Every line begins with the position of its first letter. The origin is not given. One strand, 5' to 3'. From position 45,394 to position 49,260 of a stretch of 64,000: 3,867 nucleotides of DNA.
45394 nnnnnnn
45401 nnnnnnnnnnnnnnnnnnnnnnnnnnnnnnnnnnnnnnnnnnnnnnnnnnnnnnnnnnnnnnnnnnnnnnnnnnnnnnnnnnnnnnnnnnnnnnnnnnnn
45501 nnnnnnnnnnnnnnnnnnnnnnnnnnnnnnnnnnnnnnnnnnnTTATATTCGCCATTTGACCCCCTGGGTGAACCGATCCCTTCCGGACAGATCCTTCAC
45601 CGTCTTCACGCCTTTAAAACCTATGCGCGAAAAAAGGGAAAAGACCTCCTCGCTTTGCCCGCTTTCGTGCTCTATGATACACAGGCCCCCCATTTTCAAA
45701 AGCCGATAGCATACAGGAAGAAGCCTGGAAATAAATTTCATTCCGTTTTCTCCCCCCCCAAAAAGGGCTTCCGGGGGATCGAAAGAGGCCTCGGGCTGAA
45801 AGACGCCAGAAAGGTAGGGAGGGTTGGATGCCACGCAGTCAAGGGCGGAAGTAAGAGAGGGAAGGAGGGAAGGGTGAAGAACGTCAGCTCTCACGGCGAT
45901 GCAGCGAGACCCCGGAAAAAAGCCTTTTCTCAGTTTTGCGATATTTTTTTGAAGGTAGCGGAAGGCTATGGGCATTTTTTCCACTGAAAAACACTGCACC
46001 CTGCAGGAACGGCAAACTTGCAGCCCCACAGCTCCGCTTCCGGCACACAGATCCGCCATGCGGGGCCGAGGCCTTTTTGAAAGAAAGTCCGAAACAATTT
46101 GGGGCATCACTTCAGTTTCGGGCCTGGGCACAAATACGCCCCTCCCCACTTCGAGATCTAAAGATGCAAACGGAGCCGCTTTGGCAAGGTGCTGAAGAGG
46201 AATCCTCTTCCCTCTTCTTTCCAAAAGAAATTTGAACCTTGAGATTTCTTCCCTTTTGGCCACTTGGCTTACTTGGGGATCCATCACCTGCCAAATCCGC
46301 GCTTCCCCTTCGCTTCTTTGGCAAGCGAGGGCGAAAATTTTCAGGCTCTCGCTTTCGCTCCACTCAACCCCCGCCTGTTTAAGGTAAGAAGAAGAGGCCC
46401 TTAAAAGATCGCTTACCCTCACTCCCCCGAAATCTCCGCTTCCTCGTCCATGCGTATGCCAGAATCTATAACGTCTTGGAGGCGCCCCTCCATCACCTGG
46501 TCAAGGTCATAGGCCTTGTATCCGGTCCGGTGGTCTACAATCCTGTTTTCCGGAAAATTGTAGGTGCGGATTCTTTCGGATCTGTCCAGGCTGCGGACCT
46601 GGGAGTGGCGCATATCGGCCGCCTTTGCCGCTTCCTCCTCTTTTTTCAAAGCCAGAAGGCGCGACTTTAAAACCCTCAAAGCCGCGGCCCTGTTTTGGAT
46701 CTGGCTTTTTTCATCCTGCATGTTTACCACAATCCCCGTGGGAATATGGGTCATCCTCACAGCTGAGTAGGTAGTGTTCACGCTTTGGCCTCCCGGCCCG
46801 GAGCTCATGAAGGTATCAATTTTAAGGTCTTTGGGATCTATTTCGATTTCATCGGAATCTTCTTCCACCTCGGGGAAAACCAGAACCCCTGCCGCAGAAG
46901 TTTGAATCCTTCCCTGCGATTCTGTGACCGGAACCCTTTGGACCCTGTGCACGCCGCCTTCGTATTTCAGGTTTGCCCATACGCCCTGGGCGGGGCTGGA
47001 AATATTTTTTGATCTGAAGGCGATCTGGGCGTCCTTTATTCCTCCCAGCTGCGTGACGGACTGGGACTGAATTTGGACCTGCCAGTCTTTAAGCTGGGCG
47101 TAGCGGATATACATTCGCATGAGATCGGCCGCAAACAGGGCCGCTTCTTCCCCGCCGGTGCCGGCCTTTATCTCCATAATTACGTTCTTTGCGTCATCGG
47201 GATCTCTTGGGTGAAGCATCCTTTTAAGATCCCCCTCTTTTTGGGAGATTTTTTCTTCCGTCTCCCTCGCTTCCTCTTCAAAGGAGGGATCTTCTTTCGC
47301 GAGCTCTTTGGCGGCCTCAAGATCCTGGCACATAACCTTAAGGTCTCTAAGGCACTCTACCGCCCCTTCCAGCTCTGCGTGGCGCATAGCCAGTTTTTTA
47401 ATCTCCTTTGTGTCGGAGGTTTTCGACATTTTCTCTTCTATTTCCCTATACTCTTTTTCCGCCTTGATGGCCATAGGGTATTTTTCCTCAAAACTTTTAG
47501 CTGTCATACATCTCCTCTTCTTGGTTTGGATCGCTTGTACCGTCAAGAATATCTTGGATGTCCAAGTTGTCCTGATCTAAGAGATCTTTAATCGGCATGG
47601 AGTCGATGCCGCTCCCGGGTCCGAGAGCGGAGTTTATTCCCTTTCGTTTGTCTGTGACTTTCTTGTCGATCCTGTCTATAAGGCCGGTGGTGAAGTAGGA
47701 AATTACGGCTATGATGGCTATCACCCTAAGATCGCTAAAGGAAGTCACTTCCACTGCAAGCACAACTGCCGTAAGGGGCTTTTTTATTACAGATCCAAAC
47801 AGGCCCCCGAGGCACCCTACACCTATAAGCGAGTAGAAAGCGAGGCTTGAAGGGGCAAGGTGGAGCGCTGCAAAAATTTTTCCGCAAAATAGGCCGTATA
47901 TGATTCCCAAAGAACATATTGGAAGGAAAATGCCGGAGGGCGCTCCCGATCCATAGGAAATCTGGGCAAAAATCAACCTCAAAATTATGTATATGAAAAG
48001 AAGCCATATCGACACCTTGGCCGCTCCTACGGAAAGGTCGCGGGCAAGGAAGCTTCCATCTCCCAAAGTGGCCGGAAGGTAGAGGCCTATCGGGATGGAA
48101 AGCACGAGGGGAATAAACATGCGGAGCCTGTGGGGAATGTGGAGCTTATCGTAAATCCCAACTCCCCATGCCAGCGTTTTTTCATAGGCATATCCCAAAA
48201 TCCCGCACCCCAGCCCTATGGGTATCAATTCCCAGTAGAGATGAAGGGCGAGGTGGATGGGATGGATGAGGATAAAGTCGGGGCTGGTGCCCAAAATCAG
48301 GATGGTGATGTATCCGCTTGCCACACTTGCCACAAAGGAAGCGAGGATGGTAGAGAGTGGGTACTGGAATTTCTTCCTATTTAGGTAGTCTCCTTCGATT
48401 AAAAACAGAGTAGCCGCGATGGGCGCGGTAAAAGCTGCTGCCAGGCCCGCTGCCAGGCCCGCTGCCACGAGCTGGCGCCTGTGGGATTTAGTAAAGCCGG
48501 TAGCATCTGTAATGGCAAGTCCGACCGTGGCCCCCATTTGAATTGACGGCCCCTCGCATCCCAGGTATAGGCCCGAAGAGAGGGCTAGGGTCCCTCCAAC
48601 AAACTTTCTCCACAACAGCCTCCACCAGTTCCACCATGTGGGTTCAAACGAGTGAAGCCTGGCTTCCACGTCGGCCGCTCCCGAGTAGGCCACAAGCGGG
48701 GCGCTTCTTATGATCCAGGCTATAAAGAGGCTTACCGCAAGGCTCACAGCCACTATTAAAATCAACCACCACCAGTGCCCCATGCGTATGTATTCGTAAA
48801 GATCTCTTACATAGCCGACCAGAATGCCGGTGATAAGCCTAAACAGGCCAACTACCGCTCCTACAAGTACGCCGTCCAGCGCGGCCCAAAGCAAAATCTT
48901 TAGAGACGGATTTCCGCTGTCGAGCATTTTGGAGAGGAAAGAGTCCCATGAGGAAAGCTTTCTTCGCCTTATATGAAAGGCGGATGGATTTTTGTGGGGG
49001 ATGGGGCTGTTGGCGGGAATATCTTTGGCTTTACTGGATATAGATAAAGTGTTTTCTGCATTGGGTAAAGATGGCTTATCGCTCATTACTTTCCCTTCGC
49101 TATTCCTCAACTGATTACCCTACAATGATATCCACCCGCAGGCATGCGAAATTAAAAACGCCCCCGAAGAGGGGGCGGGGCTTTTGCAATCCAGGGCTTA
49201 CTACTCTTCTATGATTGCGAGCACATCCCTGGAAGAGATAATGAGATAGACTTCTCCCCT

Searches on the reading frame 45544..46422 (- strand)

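Call 48: search_protein_families(library=pfam, proteins=[window:45544-46422:-], max_evalue=0.00001)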
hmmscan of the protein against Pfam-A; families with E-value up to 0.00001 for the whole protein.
window:45544-46422:- (292 aa): 1 family
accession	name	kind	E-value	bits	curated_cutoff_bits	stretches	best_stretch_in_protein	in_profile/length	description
PF03602.21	Cons_hypoth95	-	1.6e-07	31.6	24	1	100-207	22-127/182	Conserved hypothetical protein 95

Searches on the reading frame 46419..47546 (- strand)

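Call 48: search_protein_families(library=pfam, proteins=[window:46419-47546:-], max_evalue=0.00001)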
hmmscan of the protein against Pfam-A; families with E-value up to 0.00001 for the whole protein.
window:46419-47546:- (375 aa): 2 families
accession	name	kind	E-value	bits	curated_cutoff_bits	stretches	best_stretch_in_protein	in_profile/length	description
PF03462.23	PCRF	-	1.6e-57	194.9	24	1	30-221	2-194/194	PCRF domain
PF00472.26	RF-1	-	6.7e-40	136.1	35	1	232-340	3-116/116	RF-1 domain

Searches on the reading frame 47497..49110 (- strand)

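Call 48: search_protein_families(library=pfam, proteins=[window:47497-49110:-], max_evalue=0.00001)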
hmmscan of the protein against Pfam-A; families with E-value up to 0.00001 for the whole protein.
window:47497-49110:- (537 aa): 1 family
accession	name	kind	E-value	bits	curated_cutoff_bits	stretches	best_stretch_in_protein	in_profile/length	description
PF00654.25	Voltage_CLC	-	4.5e-66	223.8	24.8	1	127-475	2-345/346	Voltage gated chloride channel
